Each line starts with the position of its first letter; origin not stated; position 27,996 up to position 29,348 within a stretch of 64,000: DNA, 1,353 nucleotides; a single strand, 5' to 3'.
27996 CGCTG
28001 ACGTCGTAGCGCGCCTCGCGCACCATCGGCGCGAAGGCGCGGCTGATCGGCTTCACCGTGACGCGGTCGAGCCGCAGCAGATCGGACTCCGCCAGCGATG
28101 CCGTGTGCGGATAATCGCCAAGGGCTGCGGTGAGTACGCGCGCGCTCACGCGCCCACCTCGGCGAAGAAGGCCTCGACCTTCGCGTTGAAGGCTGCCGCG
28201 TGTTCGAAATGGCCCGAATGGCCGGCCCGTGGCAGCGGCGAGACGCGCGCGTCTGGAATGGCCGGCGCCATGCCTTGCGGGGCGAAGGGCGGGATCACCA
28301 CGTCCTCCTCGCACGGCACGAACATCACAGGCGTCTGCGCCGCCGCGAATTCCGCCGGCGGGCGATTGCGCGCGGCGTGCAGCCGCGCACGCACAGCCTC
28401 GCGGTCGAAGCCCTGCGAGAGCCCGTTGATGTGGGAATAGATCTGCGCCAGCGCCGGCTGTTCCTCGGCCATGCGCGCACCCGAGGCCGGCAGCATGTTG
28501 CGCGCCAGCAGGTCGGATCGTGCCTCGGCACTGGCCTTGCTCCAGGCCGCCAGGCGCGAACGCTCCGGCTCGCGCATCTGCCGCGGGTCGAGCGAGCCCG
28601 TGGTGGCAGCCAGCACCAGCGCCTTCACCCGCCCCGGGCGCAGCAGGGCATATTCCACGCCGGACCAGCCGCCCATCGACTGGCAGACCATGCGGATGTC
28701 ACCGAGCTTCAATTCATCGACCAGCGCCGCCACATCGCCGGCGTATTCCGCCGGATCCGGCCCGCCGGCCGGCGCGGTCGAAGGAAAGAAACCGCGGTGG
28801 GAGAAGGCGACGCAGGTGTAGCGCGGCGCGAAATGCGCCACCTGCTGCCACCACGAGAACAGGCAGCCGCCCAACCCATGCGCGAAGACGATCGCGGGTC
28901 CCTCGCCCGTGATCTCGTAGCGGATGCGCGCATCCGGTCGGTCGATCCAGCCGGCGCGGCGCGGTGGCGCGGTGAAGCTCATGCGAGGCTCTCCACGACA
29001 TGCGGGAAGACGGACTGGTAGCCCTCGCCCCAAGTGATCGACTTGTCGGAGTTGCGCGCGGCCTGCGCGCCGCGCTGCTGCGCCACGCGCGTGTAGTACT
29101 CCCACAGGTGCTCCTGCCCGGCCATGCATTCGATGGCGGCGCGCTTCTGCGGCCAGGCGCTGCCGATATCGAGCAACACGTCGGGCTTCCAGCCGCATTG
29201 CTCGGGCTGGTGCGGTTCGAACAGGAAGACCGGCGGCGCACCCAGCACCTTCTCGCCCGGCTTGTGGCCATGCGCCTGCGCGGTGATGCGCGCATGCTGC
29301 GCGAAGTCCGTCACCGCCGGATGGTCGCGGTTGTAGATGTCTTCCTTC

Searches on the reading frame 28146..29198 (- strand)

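Call 3: search_protein_families(library=pfam, proteins=[window:28146-29198:-], max_evalue=0.01)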
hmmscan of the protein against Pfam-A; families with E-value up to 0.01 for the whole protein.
window:28146-29198:- (350 aa): 3 families
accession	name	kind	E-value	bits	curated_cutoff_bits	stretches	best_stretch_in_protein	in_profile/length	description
PF00561.26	Abhydrolase_1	-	4.4e-21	76.1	25.8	1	101-334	1-245/245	alpha/beta hydrolase fold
PF12697.13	Abhydrolase_6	-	6.3e-18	66.7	26.3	1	103-339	1-216/217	Alpha/beta hydrolase family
PF12146.15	Hydrolase_4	-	2.6e-10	40.4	27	1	102-332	6-237/239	Serine aminopeptidase, S33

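Call 4: search_protein_families(library=ncbifam, proteins=[window:28146-29198:-], max_evalue=0.01)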
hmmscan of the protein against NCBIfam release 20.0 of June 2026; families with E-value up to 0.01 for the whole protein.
window:28146-29198:- (350 aa): 24 families
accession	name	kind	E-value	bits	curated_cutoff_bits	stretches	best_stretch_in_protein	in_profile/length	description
NF051487.1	bifunc_PcaCD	exception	1.8e-24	86.6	430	1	100-346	172-412/413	bifunctional 4-carboxymuconolactone decarboxylase/3-oxoadipate enol-lactonase PcaCD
TIGR02427.1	protocat_pcaD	equivalog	1.3e-22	80.4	255.85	1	92-345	2-250/251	3-oxoadipate enol-lactonase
NF051488.1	bifunc_PcaDC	exception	8.3e-22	77.8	390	1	93-347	3-252/375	bifunctional 3-oxoadipate enol-lactonase/4-carboxymuconolactone decarboxylase PcaDC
TIGR03611.1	RutD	equivalog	8.2e-21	74.5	238.5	1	99-346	12-256/258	pyrimidine utilization protein D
NF011457.0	PRK14875.1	equivalog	1.3e-15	57.2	307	2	80-201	112-233/372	acetoin dehydrogenase dihydrolipoyllysine-residue acetyltransferase subunit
NF002873.0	PRK03204.1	equivalog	2.3e-12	46.8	466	1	80-199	14-134/286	haloalkane dehalogenase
NF045632.1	hydroxlase_HsaD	equivalog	1e-11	44.3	400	1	90-201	22-139/290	4,5:9,10-diseco-3-hydroxy-5,9,17-trioxoandrosta-1(10),2-diene-4-oate hydrolase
NF050089.1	i_nPHAscl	equivalog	1.8e-11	43.7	300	1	94-202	11-120/288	intracellular short-chain-length polyhydroxyalkanoate depolymerase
TIGR03695.1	menH_SHCHC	equivalog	2.4e-09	37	208.55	1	100-220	2-125/252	2-succinyl-6-hydroxy-2,4-cyclohexadiene-1-carboxylate synthase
NF002938.0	PRK03592.1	equivalog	3e-09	36.6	241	1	89-200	19-130/298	haloalkane dehalogenase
TIGR03343.1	biphenyl_bphD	equivalog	9.7e-09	34.8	462.15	1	89-345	19-280/282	2-hydroxy-6-oxo-6-phenylhexa-2,4-dienoate hydrolase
TIGR03056.1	bchO_mg_che_rel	equivalog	1.2e-06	27.7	172.55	1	98-195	26-124/278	alpha/beta fold hydrolase BchO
NF052614.1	AB_fold_OlsI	equivalog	2.1e-05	24.2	385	0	287-346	196-256/272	ornithine lipid biosynthesis O-acyltransferase OlsI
NF008340.0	PRK11126.1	equivalog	0.00012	21.4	261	0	99-210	13-123/255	2-succinyl-6-hydroxy-2,4-cyclohexadiene-1-carboxylate synthase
NF052610.1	macro_16_ester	equivalog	0.00016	21.1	420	1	151-332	79-267/281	alpha/beta fold macrolide esterase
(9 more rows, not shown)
